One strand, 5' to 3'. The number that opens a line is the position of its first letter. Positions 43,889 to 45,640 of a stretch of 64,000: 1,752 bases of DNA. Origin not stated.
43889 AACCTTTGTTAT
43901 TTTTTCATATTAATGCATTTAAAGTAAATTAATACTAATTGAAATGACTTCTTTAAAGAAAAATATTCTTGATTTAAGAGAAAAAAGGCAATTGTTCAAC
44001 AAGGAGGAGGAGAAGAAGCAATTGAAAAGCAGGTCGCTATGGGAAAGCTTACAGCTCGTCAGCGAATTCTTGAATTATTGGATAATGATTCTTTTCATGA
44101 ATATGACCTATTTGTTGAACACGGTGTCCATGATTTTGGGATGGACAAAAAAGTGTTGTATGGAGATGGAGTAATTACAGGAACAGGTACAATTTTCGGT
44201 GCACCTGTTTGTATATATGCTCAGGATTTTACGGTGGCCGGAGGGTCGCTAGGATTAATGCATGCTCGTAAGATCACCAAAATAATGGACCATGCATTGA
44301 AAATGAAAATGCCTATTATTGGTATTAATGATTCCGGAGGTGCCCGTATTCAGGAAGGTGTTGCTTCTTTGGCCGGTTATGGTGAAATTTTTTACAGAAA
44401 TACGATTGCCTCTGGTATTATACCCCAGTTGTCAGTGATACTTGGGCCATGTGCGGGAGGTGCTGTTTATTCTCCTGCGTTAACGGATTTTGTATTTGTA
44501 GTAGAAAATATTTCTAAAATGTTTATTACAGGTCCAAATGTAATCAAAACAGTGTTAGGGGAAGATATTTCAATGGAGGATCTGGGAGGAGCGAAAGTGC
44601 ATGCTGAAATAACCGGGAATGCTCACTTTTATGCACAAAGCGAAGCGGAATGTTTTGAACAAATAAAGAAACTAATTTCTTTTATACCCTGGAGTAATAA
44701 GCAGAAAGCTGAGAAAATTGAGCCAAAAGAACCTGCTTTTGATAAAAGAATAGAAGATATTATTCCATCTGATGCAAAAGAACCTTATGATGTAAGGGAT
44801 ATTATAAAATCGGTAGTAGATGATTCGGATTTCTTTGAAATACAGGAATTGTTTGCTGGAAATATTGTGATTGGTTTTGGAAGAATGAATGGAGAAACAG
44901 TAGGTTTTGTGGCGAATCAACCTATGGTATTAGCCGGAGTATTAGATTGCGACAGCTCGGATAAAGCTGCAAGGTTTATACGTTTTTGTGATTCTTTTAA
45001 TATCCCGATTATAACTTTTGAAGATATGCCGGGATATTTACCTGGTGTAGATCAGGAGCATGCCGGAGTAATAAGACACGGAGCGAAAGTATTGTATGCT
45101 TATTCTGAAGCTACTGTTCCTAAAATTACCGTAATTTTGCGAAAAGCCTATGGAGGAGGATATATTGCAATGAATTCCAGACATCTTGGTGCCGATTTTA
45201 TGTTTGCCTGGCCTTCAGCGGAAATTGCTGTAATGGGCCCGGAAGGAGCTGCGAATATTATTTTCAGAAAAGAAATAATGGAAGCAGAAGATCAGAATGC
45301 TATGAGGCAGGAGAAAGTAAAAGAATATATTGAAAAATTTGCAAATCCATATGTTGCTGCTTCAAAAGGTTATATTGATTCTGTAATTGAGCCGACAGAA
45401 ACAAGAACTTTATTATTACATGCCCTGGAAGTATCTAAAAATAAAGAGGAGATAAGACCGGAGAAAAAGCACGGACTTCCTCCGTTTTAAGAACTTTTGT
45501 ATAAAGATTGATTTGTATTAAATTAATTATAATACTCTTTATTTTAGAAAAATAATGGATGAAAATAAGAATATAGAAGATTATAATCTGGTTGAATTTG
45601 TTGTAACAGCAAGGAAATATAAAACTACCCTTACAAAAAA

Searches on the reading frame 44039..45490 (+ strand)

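Call 28: search_protein_families(library=pfam, proteins=[window:44039-45490:+])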
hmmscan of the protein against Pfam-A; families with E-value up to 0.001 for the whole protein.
window:44039-45490:+ (483 aa): 2 families
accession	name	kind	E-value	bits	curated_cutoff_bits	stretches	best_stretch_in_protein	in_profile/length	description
PF01039.27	Carboxyl_trans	-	4.2e-192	639.6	22.3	1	2-479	6-491/493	Carboxyl transferase domain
PF03255.19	ACCA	-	7e-17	62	23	1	307-423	133-245/310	Acetyl co-enzyme A carboxylase carboxyltransferase-like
